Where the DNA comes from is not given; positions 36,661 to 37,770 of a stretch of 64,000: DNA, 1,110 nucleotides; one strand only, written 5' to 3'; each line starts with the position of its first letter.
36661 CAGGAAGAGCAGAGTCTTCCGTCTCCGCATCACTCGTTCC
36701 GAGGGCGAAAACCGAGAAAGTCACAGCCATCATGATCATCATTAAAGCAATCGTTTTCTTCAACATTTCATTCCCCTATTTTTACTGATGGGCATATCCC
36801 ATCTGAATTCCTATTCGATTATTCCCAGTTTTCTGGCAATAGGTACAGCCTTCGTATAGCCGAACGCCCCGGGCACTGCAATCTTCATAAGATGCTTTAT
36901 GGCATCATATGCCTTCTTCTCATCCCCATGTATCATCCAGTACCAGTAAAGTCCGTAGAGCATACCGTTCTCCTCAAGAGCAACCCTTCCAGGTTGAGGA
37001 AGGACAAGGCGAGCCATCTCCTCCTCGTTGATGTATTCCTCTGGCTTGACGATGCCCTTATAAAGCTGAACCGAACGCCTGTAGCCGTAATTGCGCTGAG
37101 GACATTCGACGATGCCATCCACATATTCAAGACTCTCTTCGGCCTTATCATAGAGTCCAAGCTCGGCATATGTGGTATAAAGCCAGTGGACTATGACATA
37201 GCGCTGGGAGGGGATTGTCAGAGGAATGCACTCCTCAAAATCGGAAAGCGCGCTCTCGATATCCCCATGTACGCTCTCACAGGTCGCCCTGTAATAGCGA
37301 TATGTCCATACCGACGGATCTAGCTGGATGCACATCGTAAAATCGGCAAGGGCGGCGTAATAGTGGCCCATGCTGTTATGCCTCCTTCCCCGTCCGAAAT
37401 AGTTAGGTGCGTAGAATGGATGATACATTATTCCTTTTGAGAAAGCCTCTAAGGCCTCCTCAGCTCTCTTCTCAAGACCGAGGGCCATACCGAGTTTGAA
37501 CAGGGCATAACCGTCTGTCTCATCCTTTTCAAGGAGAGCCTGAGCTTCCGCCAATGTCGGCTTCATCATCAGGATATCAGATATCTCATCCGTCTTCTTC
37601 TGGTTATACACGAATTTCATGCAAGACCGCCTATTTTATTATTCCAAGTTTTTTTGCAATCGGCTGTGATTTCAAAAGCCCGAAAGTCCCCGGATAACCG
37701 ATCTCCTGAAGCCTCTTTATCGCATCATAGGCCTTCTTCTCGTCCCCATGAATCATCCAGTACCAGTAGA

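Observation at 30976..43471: Peptide-import operon carrying four paralogous cytoplasmic TPR proteins of unknown function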

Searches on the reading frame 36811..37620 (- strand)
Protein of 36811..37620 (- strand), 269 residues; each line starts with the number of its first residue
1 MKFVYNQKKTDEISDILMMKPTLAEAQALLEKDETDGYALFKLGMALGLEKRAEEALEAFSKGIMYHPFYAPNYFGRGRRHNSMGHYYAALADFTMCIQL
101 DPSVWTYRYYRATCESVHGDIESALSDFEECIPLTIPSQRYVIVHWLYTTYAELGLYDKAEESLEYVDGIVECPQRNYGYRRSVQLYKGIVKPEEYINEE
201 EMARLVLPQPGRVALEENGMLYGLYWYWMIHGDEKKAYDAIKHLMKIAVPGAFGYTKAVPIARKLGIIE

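Call 3: search_protein_families(library=pfam, proteins=[window:36811-37620:-], max_evalue=1)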
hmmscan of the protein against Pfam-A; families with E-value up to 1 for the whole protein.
window:36811-37620:- (269 aa): 10 families
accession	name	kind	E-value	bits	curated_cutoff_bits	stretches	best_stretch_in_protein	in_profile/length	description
PF00515.34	TPR_1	-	9.3e-12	44.7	27.8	2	81-103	11-33/34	Tetratricopeptide repeat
PF07719.23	TPR_2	-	4.3e-09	36.2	27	1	38-68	2-32/34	Tetratricopeptide repeat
PF13181.12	TPR_8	-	1.4e-07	31.5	25.7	0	39-64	3-28/34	Tetratricopeptide repeat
PF13371.12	TPR_9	-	4.6e-05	23.8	35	2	87-132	11-56/73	Tetratricopeptide repeat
PF13432.12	TPR_16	-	0.00024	21.9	32.7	0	24-62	18-56/65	Tetratricopeptide repeat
PF13431.12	TPR_17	-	0.00025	21.5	24.4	1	27-58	3-34/34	Tetratricopeptide repeat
PF13424.12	TPR_12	-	0.0093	16.6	30.1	0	40-100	13-74/77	Tetratricopeptide repeat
PF13174.12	TPR_6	-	0.029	15.5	26.3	1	38-61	1-24/33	Tetratricopeptide repeat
PF14559.12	TPR_19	-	0.042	14.6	25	0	24-69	8-57/68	Tetratricopeptide repeat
PF14561.12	TPR_20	-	0.072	13.9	25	1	20-60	5-45/90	Tetratricopeptide repeat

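Call 6: search_protein_families(library=ncbifam, proteins=[window:36811-37620:-], max_evalue=0.1)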
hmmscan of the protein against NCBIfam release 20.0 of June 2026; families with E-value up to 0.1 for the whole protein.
window:36811-37620:- (269 aa): 6 families
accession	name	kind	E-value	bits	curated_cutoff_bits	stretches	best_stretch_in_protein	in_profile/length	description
TIGR02552.1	LcrH_SycD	equivalog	2.5e-09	37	104.8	1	25-140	6-121/136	SycD/LcrH family type III secretion system chaperone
NF040959.1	MamA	equivalog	0.00012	21.5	200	0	27-66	129-168/204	magnetosome protein MamA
NF047558.1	TPR_END_plus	domain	0.00078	19.3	32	0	109-134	3-28/56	TPR end-of-group domain-containing protein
TIGR00990.1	3a0801s09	subfamily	0.0047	15.6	757.25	1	33-134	327-428/615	mitochondrial import receptor subunit TOM70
TIGR02917.1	PEP_TPR_lipo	equivalog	0.028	12.3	312.2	0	23-103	349-429/899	XrtA/PEP-CTERM system TPR-repeat protein PrsT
NF008391.2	PRK11189.1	equivalog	0.072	12.6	250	0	71-134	65-128/297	lipoprotein NlpI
